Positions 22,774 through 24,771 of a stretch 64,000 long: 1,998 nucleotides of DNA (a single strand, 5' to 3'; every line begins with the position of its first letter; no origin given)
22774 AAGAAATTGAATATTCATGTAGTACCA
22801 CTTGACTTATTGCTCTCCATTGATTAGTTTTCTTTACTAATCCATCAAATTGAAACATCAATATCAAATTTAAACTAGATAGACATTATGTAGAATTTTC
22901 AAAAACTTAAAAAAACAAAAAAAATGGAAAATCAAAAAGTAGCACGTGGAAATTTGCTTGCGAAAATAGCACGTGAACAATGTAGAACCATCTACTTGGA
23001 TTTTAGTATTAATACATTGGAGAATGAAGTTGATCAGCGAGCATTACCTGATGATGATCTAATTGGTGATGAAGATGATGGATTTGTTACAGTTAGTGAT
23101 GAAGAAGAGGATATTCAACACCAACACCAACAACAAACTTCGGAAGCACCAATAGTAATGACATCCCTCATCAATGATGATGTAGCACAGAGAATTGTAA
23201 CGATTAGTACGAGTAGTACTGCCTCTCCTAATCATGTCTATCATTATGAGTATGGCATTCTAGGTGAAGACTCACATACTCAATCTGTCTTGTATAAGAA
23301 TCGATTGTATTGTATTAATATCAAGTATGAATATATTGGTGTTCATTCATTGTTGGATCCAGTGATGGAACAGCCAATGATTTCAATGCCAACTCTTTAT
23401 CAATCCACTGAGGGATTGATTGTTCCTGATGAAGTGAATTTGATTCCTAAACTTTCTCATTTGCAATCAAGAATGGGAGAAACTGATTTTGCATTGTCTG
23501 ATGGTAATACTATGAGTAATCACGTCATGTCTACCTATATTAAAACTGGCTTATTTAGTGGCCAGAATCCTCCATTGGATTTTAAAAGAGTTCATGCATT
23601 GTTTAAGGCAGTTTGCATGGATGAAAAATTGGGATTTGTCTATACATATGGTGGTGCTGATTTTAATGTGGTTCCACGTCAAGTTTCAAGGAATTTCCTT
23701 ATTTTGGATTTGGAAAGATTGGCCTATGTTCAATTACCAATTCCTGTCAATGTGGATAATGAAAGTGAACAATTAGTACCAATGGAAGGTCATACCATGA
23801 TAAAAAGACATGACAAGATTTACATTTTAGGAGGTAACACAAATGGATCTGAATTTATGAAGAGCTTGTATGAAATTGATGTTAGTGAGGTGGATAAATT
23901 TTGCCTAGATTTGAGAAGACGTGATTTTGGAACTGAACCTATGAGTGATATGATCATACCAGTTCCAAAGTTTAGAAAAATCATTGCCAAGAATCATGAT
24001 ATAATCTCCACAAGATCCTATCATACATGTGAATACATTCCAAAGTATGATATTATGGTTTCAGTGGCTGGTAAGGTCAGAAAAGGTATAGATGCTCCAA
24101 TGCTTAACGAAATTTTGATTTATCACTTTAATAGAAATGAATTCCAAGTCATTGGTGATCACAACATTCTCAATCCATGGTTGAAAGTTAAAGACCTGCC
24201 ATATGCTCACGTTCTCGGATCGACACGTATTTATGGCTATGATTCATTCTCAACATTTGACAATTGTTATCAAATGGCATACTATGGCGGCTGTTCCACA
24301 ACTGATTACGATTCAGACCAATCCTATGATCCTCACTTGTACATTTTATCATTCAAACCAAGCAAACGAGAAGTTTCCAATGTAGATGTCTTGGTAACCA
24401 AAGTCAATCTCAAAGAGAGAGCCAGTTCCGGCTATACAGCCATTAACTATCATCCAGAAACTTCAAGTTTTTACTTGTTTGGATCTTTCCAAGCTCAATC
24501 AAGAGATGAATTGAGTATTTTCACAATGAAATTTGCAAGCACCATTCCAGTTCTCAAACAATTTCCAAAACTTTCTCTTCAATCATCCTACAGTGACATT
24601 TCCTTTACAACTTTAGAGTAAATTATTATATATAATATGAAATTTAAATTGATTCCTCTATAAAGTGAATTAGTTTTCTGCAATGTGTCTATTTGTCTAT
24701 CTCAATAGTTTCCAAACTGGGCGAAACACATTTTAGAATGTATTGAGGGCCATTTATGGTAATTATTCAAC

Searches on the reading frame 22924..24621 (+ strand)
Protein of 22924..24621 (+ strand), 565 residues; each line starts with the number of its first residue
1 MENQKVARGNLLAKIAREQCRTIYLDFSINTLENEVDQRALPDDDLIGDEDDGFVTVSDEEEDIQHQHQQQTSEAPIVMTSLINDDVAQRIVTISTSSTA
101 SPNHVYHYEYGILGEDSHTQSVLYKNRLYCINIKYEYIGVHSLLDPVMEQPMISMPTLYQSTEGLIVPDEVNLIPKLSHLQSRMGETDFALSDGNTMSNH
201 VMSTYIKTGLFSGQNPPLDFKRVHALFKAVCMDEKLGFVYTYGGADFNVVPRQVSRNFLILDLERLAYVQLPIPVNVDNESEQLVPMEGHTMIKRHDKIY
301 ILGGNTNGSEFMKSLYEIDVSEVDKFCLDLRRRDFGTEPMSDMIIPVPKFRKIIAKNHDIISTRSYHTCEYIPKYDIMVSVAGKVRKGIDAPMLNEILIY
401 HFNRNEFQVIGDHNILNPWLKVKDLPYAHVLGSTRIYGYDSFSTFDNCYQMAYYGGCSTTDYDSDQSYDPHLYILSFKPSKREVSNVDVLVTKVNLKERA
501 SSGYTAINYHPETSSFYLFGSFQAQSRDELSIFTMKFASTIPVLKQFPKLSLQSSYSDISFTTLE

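Call 21: search_protein_families(library=pfam, proteins=[window:22924-24621:+], max_evalue=0.00001)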
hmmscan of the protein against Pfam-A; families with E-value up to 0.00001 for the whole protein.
window:22924-24621:+ (565 aa): 2 families
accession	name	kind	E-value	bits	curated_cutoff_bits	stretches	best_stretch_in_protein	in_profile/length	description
PF24681.1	Kelch_KLHDC2_KLHL20_DRC7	-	5e-07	29.7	50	0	238-322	10-88/221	KLHDC2/KLHL20/DRC7 Kelch-repeats domain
PF24981.1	Beta-prop_ATRN-LZTR1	-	1.1e-06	28.6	50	0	239-321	1-75/289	Attractin/LZTR1 beta-propeller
